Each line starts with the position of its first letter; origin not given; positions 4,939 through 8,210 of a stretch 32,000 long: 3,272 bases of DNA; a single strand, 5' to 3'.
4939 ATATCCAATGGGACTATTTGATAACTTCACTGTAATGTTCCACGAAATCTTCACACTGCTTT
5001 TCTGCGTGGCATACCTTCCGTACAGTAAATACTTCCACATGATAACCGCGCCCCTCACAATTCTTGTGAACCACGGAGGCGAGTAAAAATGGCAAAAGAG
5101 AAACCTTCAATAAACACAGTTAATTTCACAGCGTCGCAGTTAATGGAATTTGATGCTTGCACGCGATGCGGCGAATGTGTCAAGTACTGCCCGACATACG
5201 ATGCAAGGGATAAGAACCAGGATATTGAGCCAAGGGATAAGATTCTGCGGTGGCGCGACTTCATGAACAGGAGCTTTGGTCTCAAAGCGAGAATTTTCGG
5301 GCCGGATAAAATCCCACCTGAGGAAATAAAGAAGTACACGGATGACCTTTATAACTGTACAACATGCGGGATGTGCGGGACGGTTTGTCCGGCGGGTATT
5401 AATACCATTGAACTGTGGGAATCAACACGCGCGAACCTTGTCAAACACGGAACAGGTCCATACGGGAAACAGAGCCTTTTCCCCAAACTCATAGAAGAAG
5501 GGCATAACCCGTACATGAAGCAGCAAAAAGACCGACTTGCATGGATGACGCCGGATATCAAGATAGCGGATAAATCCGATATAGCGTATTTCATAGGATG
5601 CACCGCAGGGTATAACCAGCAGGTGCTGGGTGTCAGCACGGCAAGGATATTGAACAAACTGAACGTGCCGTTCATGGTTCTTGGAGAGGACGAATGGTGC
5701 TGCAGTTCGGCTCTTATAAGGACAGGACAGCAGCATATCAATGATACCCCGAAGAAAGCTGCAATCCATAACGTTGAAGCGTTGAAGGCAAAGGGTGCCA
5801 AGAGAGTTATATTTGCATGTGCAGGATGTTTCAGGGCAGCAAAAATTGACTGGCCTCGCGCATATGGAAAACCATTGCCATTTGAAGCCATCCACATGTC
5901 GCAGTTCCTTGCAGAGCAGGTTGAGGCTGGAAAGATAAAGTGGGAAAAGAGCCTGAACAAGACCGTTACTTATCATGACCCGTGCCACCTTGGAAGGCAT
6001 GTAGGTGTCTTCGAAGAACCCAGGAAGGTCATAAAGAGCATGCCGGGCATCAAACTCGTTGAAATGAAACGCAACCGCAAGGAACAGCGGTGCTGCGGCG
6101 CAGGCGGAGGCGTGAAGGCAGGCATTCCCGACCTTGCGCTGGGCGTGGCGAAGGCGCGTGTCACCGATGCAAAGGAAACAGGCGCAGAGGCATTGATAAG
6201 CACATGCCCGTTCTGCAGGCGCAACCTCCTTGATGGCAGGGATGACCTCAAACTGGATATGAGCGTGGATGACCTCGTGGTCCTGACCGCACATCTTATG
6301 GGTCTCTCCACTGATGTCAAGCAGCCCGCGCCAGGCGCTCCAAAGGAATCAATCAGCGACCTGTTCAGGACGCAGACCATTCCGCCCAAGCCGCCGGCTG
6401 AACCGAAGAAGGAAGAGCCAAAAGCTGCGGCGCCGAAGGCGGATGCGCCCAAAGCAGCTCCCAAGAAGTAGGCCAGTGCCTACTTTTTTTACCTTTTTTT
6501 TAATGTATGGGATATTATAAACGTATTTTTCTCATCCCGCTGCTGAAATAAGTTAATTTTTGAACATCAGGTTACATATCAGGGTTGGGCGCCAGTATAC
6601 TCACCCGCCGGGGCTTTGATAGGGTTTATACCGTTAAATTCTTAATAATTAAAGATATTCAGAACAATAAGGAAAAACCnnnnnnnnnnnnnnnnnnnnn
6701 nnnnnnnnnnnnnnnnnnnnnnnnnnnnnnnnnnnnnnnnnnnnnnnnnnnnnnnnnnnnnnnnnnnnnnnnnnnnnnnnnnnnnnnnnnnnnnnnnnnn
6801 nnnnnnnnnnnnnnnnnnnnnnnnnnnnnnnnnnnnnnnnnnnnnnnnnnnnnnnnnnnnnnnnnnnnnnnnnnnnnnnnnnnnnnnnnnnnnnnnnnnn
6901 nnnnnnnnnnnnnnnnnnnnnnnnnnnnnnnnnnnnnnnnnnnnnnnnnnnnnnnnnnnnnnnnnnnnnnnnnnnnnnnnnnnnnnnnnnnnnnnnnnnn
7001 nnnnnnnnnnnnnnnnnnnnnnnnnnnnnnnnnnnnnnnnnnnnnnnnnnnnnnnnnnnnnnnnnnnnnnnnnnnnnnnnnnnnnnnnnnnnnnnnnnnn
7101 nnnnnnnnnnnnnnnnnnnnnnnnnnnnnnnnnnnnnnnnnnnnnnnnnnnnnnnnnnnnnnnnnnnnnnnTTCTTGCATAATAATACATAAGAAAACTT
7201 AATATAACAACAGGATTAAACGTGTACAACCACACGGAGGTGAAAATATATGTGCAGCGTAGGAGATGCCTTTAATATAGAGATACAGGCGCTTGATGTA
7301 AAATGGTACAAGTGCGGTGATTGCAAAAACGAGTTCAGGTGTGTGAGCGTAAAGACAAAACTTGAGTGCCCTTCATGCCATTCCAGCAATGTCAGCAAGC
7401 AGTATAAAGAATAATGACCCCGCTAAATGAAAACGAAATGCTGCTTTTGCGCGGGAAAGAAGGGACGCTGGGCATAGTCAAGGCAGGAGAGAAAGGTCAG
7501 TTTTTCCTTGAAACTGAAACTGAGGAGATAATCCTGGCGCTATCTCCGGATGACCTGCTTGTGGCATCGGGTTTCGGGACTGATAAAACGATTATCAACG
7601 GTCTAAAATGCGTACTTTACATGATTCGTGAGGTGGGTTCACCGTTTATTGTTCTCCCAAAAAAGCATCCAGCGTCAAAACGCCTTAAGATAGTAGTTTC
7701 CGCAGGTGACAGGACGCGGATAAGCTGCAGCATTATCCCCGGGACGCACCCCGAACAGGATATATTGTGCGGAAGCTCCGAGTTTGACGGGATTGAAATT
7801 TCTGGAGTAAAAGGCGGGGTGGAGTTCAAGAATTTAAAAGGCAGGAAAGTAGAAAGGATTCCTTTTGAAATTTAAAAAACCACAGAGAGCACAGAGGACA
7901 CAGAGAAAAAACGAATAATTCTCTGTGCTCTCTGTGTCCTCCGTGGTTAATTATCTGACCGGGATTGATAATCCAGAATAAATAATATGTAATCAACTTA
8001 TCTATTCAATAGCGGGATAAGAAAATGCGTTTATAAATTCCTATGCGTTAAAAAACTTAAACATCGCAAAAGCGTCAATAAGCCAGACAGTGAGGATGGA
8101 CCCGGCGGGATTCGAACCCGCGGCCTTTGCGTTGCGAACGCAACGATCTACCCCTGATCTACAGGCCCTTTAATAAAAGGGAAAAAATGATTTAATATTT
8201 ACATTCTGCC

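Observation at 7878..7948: Modular hairpin family, locus 1: arms built from three CACAGAG units at 9-nt spacing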

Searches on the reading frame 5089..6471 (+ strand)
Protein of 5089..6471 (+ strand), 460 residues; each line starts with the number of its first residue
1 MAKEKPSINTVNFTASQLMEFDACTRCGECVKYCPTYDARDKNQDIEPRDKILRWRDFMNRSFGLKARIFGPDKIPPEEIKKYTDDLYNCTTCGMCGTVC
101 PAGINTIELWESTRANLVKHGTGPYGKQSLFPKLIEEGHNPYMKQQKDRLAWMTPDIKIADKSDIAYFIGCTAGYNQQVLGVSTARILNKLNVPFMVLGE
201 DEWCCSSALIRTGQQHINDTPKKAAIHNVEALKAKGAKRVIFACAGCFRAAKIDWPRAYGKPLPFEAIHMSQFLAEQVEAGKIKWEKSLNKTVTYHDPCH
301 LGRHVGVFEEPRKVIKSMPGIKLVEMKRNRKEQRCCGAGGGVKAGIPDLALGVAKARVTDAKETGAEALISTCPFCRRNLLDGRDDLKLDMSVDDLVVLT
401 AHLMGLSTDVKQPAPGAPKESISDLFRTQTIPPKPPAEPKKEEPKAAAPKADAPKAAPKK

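Call 10: search_protein_families(library=pfam, proteins=[window:5089-6471:+])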
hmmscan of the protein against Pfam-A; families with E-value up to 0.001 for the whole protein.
window:5089-6471:+ (460 aa): 11 families
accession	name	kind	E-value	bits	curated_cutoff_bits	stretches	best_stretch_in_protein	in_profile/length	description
PF02754.22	CCG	-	1.4e-32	112.1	20.6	2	293-380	1-84/85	Cysteine-rich domain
PF13183.11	Fer4_8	-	1.3e-12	48.5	27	1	21-104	2-68/68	4Fe-4S dicluster domain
PF13237.11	Fer4_10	-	1.6e-09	38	25.5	1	21-50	6-32/53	4Fe-4S dicluster domain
PF13534.11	Fer4_17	-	8.1e-09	36.3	22.2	1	23-105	1-61/61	4Fe-4S dicluster domain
PF12838.12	Fer4_7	-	1.9e-07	31.9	27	1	24-104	2-52/52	4Fe-4S dicluster domain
PF00037.32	Fer4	-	7.1e-07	29.2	21.1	1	22-36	6-20/24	4Fe-4S binding domain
PF13187.11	Fer4_9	-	7.2e-07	29.6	27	1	23-103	1-50/52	4Fe-4S dicluster domain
PF12797.12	Fer4_2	-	4.4e-06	26.7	24.5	1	18-36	4-22/22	4Fe-4S binding domain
PF13484.11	Fer4_16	-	5.1e-05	24.4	30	1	24-102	2-65/66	4Fe-4S double cluster binding domain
PF14697.11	Fer4_21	-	0.00021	21.8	35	0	6-38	21-55/59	4Fe-4S dicluster domain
PF13746.11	Fer4_18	-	0.00032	21.3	27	0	84-105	55-76/114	4Fe-4S dicluster domain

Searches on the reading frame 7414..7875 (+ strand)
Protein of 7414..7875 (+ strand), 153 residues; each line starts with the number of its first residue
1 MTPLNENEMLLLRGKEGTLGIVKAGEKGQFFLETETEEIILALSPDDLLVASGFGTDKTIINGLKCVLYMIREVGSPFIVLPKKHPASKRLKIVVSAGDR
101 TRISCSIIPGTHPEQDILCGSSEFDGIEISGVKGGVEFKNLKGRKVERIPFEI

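Call 10: search_protein_families(library=pfam, proteins=[window:7414-7875:+])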
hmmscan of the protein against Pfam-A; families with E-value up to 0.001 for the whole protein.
window:7414-7875:+ (153 aa): 0 families

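Call 11: find_encoding_contigs(protein=window:7414-7875:+, flank=10000, max_places=10)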
Protein window:7414-7875:+ (153 aa): 4 contigs read that carry it; 1 place shown.
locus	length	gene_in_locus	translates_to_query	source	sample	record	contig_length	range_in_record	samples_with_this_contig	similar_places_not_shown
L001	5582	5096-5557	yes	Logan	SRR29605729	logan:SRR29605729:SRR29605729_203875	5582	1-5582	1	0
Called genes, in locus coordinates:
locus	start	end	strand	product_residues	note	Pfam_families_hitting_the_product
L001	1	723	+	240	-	?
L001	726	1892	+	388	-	PF01134:GIDA (weak), PF01266:DAO (weak), PF01494:FAD_binding_3, PF03486:HI0933_like (weak), PF05834:Lycopene_cycl (weak), PF07992:Pyr_redox_2 (weak), PF12831:FAD_oxidored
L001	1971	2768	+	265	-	PF02665:Nitrate_red_gam (weak)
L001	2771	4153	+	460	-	PF12797:Fer4_2 (faint), PF00037:Fer4 (faint), PF12838:Fer4_7 (weak), PF13183:Fer4_8, PF13187:Fer4_9 (weak), PF13237:Fer4_10 (faint), PF13534:Fer4_17, PF02754:CCG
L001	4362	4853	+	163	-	-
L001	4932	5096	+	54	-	-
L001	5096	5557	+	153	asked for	-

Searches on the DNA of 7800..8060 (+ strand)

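Call 63: search_rna_families(source=window, start=7800, end=8060, threshold=evalue, max_evalue=10)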
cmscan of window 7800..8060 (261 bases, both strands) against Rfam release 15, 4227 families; matches with E-value up to 10: 23.
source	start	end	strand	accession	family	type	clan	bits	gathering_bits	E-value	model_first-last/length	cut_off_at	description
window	7879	7947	-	RF00073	MIR156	Gene; miRNA;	-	28.8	62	0.0004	1-88/88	no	mir-156 microRNA precursor family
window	7868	8008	-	RF04312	trpB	Cis-reg;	-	26.2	59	0.089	1-107/107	no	trpB ncRNA motif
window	7879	7947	-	RF03629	mir-641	Gene; miRNA;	-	24.5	100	0.012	1-98/98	no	mir-641 microRNA precursor family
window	7873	7953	-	RF03457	MIR173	Gene; miRNA;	-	23.5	70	0.012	1-102/102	no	MIR173 microRNA precursor family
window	7890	7945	-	RF03530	bglG-cis-reg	Cis-reg;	-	23.5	80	0.03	58-113/137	no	cis-regulatory element of the bglG/LicT operon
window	7838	7966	-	RF02496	Atu_At1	Gene; sRNA;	-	21.2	60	0.25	1-108/108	no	Rhizobiales sRNA Atu_At1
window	7875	7951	-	RF00695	MIR398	Gene; miRNA;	-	21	55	0.016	1-109/109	no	MIR398 microRNA precursor family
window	7888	7947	-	RF03205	mir-1898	Gene; miRNA;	-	20.4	78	0.2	1-61/61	no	mir-1898 microRNA precursor family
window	7874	7952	+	RF03457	MIR173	Gene; miRNA;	-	20.3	70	0.085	1-102/102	no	MIR173 microRNA precursor family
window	7878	7948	-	RF04235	mir-242_2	Gene; miRNA;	-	19.2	56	0.043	1-81/81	no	mir-242_2 microRNA precursor family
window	7880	7946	-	RF03873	mir-3192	Gene; miRNA;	-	18.4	80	0.35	1-77/77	no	mir-3192 microRNA precursor family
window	7871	7953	-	RF03967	mir-1270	Gene; miRNA;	-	16.5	90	0.74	1-83/83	no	mir-1270 microRNA precursor family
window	7868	7956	-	RF04171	MIR1509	Gene; miRNA;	-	16.5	87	1.3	1-121/121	no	MIR1509 microRNA precursor family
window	7883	7931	+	RF02427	SpF10_sRNA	Gene; sRNA;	-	16.5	60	1.5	1-57/57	no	Streptococcus sRNA SpF10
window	7884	7942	-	RF04292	mir-379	Gene; miRNA;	CL00149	16.1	56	0.59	1-64/64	no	mir-379 microRNA precursor family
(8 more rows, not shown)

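Call 89: search_dna_similar(query=window:7872-7955:+, collection=plasmids, mode=distant, max_evalue=0.01, max_rows=25)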
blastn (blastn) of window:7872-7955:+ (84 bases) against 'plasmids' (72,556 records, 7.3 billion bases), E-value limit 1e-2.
Records with a match: 8; places in all: 12; records where one place covers at least 80% of the query: 3.
Best place of each record, by identity: 95-99% 3; 80-90% 1; 60-80% 4.
By first word of the organism name: Bacteroides 4; Gemmatirosa 2; Oscillatoria 1; Pseudoalteromonas 1.
By predicted mobility (MOB-suite, as given by PLSDB): non-mobilizable 7; conjugative 1.
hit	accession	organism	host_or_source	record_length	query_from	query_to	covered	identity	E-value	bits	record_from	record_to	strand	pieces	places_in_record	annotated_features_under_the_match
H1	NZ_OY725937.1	Bacteroides finegoldii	-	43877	8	79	86%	77.8%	8e-6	55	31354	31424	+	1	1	none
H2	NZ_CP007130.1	Gemmatirosa kalamazoonensis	-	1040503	7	77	85%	76.3%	1e-4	53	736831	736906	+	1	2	record has no annotation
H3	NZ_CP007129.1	Gemmatirosa kalamazoonensis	-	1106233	7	79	87%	72.8%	4e-3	46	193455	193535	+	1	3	record has no annotation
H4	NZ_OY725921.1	Bacteroides finegoldii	-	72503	19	79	73%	77.6%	8e-6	55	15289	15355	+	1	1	none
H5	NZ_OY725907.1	Bacteroides finegoldii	-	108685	8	40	39%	97.0%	8e-6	56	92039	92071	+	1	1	none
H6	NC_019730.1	Oscillatoria nigro-viridis PCC 7112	-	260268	6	40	42%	88.6%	4e-3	46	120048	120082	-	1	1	none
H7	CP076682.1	Pseudoalteromonas shioyasakiensis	isolated microorganism,Ocean water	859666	50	78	35%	96.6%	1e-3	49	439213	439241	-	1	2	none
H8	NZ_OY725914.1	Bacteroides finegoldii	-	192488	8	35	33%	96.4%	4e-3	47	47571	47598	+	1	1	none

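Call 90: search_dna_similar(query=window:7872-7955:+, collection=phages, mode=distant, max_evalue=0.01, max_rows=25)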
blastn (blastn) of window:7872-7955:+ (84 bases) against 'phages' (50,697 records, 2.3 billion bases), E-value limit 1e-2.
Records with a match: 1; places in all: 1; records where one place covers at least 80% of the query: 0.
Best place of each record, by identity: 95-99% 1.
By first word of the organism name: Bacteriophage 1.
By host as written in the record: - 1.
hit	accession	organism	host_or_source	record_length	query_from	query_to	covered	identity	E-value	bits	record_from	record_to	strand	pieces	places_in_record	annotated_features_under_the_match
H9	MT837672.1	Bacteriophage sp.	human fecal samples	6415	8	35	33%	96.4%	1e-3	47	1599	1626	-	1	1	record has no annotation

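Call 91: get_annotated_region(hit=H1, flank=1500)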
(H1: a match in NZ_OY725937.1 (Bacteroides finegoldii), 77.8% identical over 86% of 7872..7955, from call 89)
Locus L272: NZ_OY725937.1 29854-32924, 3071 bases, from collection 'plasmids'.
description: Bacteroides finegoldii strain Bacteroides finegoldii TSDC17.2-1.1 plasmid 35, complete sequence
organism: Bacteroides finegoldii (NCBI taxid 338188)
taxonomy: Bacteria; Bacteroidota; Bacteroidia; Bacteroidales; Bacteroidaceae; Bacteroides; Bacteroides finegoldii
host: -; source: -; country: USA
typing (MOB-suite, as given by PLSDB): non-mobilizable
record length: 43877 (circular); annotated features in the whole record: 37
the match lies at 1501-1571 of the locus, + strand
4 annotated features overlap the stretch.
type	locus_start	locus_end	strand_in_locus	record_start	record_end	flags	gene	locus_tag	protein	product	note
CDS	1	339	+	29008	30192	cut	-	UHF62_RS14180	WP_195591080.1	dicarboxylate/amino acid:cation symporter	-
CDS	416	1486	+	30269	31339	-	gmd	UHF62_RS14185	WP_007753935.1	GDP-mannose 4,6-dehydratase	GO:0000271 - polysaccharide biosynthetic process [Evidence IEA]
CDS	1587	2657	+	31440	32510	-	-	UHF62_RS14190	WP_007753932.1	GDP-L-fucose synthase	-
CDS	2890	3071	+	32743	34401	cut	-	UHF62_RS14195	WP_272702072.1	AMP-binding protein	-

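Call 92: get_annotated_region(hit=H7, flank=1500)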
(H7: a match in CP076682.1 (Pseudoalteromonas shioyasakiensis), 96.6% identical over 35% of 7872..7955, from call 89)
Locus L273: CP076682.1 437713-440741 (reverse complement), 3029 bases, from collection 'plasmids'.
description: Pseudoalteromonas shioyasakiensis strain A316 plasmid megaplasmid, complete sequence
organism: Pseudoalteromonas shioyasakiensis (NCBI taxid 1190813)
taxonomy: Bacteria; Pseudomonadota; Gammaproteobacteria; Alteromonadales; Pseudoalteromonadaceae; Pseudoalteromonas; Pseudoalteromonas shioyasakiensis
host: -; source: isolated microorganism,Ocean water; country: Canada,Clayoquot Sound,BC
typing (MOB-suite, as given by PLSDB): non-mobilizable
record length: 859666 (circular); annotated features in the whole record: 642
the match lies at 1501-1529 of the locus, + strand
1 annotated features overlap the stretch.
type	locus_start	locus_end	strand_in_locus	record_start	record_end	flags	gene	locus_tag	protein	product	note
CDS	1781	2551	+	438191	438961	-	-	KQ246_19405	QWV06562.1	EAL domain-containing protein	-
